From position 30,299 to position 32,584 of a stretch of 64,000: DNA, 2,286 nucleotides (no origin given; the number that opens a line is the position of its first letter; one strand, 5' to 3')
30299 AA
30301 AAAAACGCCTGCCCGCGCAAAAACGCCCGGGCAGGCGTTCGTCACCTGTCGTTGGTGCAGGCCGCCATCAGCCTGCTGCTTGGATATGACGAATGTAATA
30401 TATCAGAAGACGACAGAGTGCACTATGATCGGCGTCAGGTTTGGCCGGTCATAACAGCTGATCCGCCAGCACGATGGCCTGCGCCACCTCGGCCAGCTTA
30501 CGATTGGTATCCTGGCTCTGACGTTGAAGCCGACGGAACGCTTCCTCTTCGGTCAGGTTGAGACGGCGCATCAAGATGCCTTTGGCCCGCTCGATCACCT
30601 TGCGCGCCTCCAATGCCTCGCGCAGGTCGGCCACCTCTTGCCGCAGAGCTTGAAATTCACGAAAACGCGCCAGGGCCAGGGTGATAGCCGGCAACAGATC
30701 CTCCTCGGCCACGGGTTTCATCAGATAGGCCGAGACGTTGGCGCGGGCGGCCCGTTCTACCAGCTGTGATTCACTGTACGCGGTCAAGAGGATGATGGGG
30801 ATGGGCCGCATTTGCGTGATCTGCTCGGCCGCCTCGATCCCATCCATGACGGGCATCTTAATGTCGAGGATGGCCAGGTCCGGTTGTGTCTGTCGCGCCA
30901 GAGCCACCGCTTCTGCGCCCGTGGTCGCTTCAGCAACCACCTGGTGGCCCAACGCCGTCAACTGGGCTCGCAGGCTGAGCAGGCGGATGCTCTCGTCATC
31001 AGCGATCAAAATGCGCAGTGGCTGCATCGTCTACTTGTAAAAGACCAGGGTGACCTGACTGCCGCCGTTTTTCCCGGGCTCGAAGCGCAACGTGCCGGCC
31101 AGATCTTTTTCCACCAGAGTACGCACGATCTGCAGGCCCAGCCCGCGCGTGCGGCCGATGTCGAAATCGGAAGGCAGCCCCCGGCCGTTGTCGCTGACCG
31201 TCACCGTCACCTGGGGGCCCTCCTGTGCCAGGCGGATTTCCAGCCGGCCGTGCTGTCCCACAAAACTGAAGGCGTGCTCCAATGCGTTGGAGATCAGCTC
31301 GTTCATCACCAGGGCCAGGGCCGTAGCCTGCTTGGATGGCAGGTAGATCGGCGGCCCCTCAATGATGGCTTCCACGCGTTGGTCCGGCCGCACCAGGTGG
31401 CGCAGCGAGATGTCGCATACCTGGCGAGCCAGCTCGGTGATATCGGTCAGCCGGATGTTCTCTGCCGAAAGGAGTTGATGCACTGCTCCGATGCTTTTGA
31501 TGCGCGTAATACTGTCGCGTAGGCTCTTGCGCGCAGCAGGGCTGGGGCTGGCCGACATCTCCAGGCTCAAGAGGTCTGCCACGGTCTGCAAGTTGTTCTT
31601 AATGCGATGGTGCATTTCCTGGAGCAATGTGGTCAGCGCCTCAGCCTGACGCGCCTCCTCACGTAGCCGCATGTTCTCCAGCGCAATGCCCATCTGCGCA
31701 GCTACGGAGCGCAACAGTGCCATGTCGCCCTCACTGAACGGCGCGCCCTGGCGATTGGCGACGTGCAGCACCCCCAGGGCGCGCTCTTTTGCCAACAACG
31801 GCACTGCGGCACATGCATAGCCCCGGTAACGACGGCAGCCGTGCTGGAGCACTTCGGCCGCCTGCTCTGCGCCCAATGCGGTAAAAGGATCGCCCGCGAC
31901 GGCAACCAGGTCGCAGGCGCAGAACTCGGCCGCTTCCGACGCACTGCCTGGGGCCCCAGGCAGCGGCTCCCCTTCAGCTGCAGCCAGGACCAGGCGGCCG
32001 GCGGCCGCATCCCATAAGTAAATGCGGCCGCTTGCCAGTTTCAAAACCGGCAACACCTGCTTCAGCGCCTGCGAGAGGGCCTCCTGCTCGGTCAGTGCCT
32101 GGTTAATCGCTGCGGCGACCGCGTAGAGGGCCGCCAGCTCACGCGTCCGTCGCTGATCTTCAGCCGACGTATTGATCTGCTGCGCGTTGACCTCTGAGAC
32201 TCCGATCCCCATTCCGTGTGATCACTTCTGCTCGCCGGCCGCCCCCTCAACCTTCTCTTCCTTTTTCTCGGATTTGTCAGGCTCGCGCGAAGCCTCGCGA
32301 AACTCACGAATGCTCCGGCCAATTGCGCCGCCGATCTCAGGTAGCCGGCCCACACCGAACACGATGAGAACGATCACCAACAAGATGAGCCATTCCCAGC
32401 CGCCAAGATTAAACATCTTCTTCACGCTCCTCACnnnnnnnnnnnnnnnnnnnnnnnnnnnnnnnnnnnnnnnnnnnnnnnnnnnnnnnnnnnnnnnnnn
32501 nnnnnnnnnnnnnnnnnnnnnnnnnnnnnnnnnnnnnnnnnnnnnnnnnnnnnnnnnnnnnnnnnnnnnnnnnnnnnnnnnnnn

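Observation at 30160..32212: Candidate ANTAR antitermination switch controlling the CODH/ACS operon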

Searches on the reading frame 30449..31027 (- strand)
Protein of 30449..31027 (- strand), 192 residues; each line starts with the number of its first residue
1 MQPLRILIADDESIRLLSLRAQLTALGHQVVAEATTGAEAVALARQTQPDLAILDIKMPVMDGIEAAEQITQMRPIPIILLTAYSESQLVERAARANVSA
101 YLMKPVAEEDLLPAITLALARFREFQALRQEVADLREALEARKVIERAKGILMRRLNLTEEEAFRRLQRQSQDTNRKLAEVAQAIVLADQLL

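Call 6: search_protein_families(library=pfam, proteins=[window:30449-31027:-])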
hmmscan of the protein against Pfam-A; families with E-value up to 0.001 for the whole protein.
window:30449-31027:- (192 aa): 2 families
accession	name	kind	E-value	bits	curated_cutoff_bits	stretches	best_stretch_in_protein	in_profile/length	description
PF00072.30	Response_reg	-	3.2e-26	92.1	30.2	1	6-115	1-110/111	Response regulator receiver domain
PF03861.19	ANTAR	-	8e-25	86.8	27.3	1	133-186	1-54/54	ANTAR domain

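Call 11: find_related_loci(query=window:30449-31027:-, collection=genome_contigs, flank=6000)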
Query window:30449-31027:- (192 aa) in genome_contigs; peptide patterns used: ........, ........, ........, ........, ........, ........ (x = any residue, [..] = any of these).
600 stretches matched a pattern (row limit reached: there are more); 580 encode a relative of the query (tblastn E <= 1e-3); the best 80 are kept; 80 distinct loci.
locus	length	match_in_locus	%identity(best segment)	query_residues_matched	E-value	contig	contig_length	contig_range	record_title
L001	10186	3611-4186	71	1-192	1e-90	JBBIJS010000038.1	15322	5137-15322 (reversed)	MAG: Chloroflexota bacterium isolate EPF170215_bin_168 NODE_4444_length_15322_cov_10.870898, whole genome shotgun sequen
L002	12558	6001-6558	70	3-188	3e-76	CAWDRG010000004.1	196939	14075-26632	MAG: uncultured Firmicutes bacterium isolate MFD05377.bin.2.149 genome assembly, contig: contig_112145, whole genome sho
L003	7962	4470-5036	54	3-191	4e-62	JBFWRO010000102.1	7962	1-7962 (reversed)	MAG: Thermomicrobiales bacterium isolate CA_2019_TPBF_208 NODE_36355_length_7962_cov_2.731972_TPBF, whole genome shotgun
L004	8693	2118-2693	51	1-192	1e-61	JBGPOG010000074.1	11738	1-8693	MAG: Chthonomonadia bacterium isolate OBJ_0618_7090110_197 k141_10034703_length_11738_cov_12.1017, whole genome shotgun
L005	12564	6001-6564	55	3-190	5e-62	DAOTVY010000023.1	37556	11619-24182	MAG TPA_asm: Chloroflexia bacterium isolate H111_92 k127_2121126, whole genome shotgun sequence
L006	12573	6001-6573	55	1-191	8e-62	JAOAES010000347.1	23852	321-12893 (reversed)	MAG: Fimbriimonadales bacterium isolate SKW266 k141_1603016, whole genome shotgun sequence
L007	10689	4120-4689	51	3-192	2e-61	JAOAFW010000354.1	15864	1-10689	MAG: Fimbriimonadales bacterium isolate SKW30 k141_987981, whole genome shotgun sequence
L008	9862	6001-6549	58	4-186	6e-61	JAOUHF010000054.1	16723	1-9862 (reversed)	MAG: Thermoleophilia bacterium isolate 4_1_May_SF_Bin55 4_1_May_SF_Bin55_scaffold_1323_c1, whole genome shotgun sequence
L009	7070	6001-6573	53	1-191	2e-60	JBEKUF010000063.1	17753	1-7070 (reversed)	MAG: Verrucomicrobiia bacterium isolate SPRUCE 575 SPRUCE_575_63, whole genome shotgun sequence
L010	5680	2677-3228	55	5-188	3e-60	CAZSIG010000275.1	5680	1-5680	MAG TPA_asm: uncultured Anaerolineales bacterium isolate binchicken_co15_120 genome assembly, contig: NODE_13646_length_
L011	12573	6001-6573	51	1-191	4e-60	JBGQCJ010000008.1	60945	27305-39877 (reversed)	MAG: Verrucomicrobiia bacterium isolate OBJ2_061818_110_42 k141_211952_length_60945_cov_12.0000, whole genome shotgun se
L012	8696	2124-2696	53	1-191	1e-59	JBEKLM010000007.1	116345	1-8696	MAG: Verrucomicrobiia bacterium isolate SPRUCE 370 SPRUCE_370_7, whole genome shotgun sequence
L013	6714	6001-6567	52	4-192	2e-59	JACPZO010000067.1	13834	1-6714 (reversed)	MAG: Nitrospirae bacterium isolate NC_groundwater_891_Pr1_S2p5_65_34 Montesol18_S2p5_coassembly_scaffold_191707, whole g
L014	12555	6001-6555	51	4-188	6e-59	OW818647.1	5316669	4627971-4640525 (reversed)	metagenome genome assembly, chromosome: 1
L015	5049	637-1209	50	1-191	7e-59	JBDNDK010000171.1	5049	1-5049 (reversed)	MAG: Armatimonadota bacterium isolate RM_bin9_OCT21 C171, whole genome shotgun sequence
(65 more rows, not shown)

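Call 42: search_protein_families(library=pfam, proteins=[L001:8691-9149:-, L001:7931-8719:-, L001:7527-7997:-, L001:5990-7519:-, L001:9450-10142:-, L001:4832-5524:+, L001:2389-3372:+, L001:1229-2392:+])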
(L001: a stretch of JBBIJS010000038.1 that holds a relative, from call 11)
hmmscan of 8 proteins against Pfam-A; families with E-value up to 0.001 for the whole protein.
L001:8691-9149:- (152 aa): 2 families
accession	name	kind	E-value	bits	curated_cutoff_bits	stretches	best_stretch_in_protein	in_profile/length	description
PF00355.32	Rieske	-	4.3e-15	55.8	20.3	1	56-136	5-85/88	Rieske [2Fe-2S] domain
PF25471.1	TM_PetC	-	1.7e-05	25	37.1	1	11-51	7-46/48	Iron-sulfur subunit PetC transmembrane anchor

L001:7931-8719:- (262 aa): 0 families

L001:7527-7997:- (156 aa): 1 family
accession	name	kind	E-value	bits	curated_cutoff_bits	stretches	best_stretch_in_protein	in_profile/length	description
PF00032.22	Cytochrom_B_C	-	5.2e-18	65.6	20.7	1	49-149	1-92/102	Cytochrome b(C-terminal)/b6/petD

L001:5990-7519:- (509 aa): 6 families
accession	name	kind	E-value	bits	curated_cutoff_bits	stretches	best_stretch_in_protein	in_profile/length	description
PF09699.15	Paired_CXXCH_1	-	7.2e-18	64.4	20.6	1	229-266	7-39/41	Doubled CXXCH motif (Paired_CXXCH_1)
PF14522.11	Cytochrome_C7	-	5.1e-15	55.5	24.8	1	320-378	13-66/67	Cytochrome c7 and related cytochrome c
PF22113.1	Mtrc-MtrF_II-IV_dom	-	1.5e-12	47.8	30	1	48-195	7-165/176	Outer membrane cytochrome MtrC/MtrF-like, domains II/IV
PF14537.11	Cytochrom_c3_2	-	5.1e-12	46.5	25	1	145-264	1-79/79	Cytochrome c3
PF02085.21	Cytochrom_CIII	-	1.1e-07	32.5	22.9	0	297-378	29-101/101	Class III cytochrome C family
PF02335.20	Cytochrom_C552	-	0.00055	19.5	24.1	1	142-229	236-313/438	Cytochrome c552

L001:9450-10142:- (230 aa): 6 families
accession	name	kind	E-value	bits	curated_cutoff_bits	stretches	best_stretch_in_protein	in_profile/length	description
PF14522.11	Cytochrome_C7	-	3.2e-07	30.5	24.8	0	48-125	7-67/67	Cytochrome c7 and related cytochrome c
PF14537.11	Cytochrom_c3_2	-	8e-06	26.7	25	0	31-125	8-79/79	Cytochrome c3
PF22113.1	Mtrc-MtrF_II-IV_dom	-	1.2e-05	25.4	30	0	90-130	7-41/176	Outer membrane cytochrome MtrC/MtrF-like, domains II/IV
PF09699.15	Paired_CXXCH_1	-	2.2e-05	24.5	20.6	0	26-62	4-37/41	Doubled CXXCH motif (Paired_CXXCH_1)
PF13435.11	Cytochrome_C554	-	6.6e-05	24.2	20.8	0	188-227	42-83/84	Cytochrome c554 and c-prime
PF02085.21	Cytochrom_CIII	-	7.8e-05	23.4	22.9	0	16-98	17-84/101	Class III cytochrome C family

L001:4832-5524:+ (230 aa): 1 family
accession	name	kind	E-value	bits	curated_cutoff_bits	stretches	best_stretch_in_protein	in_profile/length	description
PF03050.20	DDE_Tnp_IS66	-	1.1e-23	84.5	23.1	1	11-204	92-283/284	Transposase IS66 family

L001:2389-3372:+ (327 aa): 4 families
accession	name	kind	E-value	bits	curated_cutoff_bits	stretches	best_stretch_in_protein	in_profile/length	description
PF07568.18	HisKA_2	-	1e-15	58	22.3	1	127-180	1-54/76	Histidine kinase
PF02518.31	HATPase_c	-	5.4e-12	46.6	26.4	1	225-322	4-107/111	Histidine kinase-, DNA gyrase B-, and HSP90-like ATPase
PF13581.12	HATPase_c_2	-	6e-10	39.6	27.4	1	218-295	23-110/127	Histidine kinase-like ATPase domain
PF07536.20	HWE_HK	-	6.6e-08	33.6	22.8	1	127-209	1-78/83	HWE histidine kinase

L001:1229-2392:+ (387 aa): 2 families
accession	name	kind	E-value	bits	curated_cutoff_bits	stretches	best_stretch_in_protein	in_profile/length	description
PF13240.11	Zn_Ribbon_1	-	1.8e-06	28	25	1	361-382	1-22/23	zinc-ribbon domain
PF13248.11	Zn_ribbon_3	-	2.1e-05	24.2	27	1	361-382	4-25/26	zinc-ribbon domain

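Call 64: search_solved_structures(query=window:30449-31027:-, max_evalue=0.00001, show_alignments=2)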
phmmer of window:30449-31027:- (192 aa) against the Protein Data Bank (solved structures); distinct sequences matched with E-value up to 0.00001: 229 (the best 60 are shown).
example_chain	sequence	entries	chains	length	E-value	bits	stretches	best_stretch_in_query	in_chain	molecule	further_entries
1s8n_A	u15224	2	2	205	4.2e-47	163.4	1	3-185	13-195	putative antiterminator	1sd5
6wsh_A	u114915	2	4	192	1e-39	139.4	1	5-189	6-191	Response regulator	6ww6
6er7_A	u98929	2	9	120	1.1e-18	71.1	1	5-116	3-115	120aa long hypothetical chemotaxis protein (CheY)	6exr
9xzo_A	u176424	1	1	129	1.2e-16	64.5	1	5-116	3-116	De novo protein M1X0B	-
3cg0_A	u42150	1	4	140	3.5e-16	63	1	6-121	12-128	Response regulator receiver modulated diguanylate cyclase with PAS/PAC sensor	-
7ve6_A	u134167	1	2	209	1.1e-15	61.3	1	4-117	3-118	Response regulator protein VraR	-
4gvp_A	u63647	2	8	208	1.4e-15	61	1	4-117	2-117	Response regulator protein vraR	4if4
4le0_A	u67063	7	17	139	1.6e-15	60.8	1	4-119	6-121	Transcriptional regulatory protein DesR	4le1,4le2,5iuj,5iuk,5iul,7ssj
4ldz_A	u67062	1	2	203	1.9e-15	60.6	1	4-125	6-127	Transcriptional regulatory protein DesR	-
9rhz_C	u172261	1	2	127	2.3e-15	60.3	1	2-112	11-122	Chemotaxis protein CheY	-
1tmy_A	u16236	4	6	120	2.4e-15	60.2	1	5-114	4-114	CHEY PROTEIN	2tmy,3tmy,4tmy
4iga_A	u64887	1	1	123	2.5e-15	60.2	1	5-114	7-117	Chemotaxis protein CheY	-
1u0s_Y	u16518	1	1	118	2.8e-15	60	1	5-114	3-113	Chemotaxis protein cheY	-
7ssi_C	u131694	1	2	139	3.8e-15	59.6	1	5-119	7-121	Transcriptional regulatory protein DesR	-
8q52_A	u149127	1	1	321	4.8e-15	59.2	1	2-107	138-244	Leucine-specific-binding protein,Chemotaxis protein CheY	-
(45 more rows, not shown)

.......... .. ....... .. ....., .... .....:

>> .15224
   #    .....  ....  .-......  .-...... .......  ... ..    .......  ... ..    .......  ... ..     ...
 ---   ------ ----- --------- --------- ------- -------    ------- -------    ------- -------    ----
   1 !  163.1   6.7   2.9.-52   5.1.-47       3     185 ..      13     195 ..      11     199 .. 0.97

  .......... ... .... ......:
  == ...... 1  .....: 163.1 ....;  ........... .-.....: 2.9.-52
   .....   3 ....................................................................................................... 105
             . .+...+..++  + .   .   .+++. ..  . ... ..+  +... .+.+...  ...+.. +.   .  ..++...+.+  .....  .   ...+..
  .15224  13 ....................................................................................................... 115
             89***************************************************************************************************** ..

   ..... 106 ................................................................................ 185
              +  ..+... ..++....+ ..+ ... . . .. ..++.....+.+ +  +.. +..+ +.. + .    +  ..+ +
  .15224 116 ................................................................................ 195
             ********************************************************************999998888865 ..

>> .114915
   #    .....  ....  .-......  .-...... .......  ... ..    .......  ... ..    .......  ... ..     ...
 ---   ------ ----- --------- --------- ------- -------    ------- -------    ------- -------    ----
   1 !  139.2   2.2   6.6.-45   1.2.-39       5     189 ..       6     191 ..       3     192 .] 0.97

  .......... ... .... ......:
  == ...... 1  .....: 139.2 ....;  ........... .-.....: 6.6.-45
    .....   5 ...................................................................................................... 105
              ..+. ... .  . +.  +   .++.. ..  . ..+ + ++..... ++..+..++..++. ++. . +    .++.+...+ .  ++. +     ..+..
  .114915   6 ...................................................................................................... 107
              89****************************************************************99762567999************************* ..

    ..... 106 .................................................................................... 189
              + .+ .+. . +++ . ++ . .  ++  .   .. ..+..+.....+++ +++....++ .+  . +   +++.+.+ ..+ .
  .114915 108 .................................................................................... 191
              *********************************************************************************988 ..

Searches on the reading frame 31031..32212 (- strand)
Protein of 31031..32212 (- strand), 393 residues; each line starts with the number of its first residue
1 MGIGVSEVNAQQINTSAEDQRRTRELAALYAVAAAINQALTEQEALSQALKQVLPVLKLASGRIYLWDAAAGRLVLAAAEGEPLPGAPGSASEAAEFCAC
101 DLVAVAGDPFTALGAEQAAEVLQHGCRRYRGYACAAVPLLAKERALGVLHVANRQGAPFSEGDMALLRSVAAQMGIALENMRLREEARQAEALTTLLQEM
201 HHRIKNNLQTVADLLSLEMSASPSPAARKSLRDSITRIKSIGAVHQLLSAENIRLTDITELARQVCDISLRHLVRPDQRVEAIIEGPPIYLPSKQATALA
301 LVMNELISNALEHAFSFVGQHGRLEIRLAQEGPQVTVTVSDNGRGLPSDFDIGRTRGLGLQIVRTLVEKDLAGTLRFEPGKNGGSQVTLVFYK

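Call 6: search_protein_families(library=pfam, proteins=[window:31031-32212:-])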
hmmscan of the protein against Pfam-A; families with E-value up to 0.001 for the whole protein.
window:31031-32212:- (393 aa): 7 families
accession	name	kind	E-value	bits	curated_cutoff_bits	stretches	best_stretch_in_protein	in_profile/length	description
PF07568.18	HisKA_2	-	8.5e-17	61.5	22.3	1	199-267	1-70/76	Histidine kinase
PF02518.31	HATPase_c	-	2e-14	54.4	26.4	1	296-391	3-107/111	Histidine kinase-, DNA gyrase B-, and HSP90-like ATPase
PF13492.12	GAF_3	-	1.4e-13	51.8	27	1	43-180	3-129/129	GAF domain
PF13185.12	GAF_2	-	2.1e-11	44.6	28.6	1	40-179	2-136/136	GAF domain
PF01590.32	GAF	-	2.1e-10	41.7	22.4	1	43-178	3-133/133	GAF domain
PF13581.12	HATPase_c_2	-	1.4e-09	38.5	27.4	1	291-369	24-111/127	Histidine kinase-like ATPase domain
PF07536.20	HWE_HK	-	9.8e-07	29.9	22.8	1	199-266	1-66/83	HWE histidine kinase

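Call 65: search_solved_structures(query=window:31031-32212:-, max_evalue=0.00001)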
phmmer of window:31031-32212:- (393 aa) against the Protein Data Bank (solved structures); distinct sequences matched with E-value up to 0.00001: 3.
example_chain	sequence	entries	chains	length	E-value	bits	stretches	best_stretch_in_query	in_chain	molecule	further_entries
4r39_A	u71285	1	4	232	6.3e-15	58.6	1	187-377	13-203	Blue-light-activated histidine kinase 2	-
4r3a_A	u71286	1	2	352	9.6e-15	58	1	181-377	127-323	Blue-light-activated histidine kinase 2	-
9jfj_A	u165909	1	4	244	3.1e-06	30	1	183-389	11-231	Sensor histidine kinase ZraS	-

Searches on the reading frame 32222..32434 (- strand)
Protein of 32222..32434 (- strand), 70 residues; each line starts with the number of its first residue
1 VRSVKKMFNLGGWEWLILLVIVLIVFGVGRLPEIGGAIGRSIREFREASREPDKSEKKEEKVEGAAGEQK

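Call 6: search_protein_families(library=pfam, proteins=[window:32222-32434:-])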
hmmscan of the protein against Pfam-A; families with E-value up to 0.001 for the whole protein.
window:32222-32434:- (70 aa): 1 family
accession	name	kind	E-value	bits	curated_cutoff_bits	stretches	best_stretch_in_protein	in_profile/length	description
PF02416.21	TatA_B_E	-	2.5e-19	68.7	21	1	10-61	1-52/53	mttA/Hcf106 family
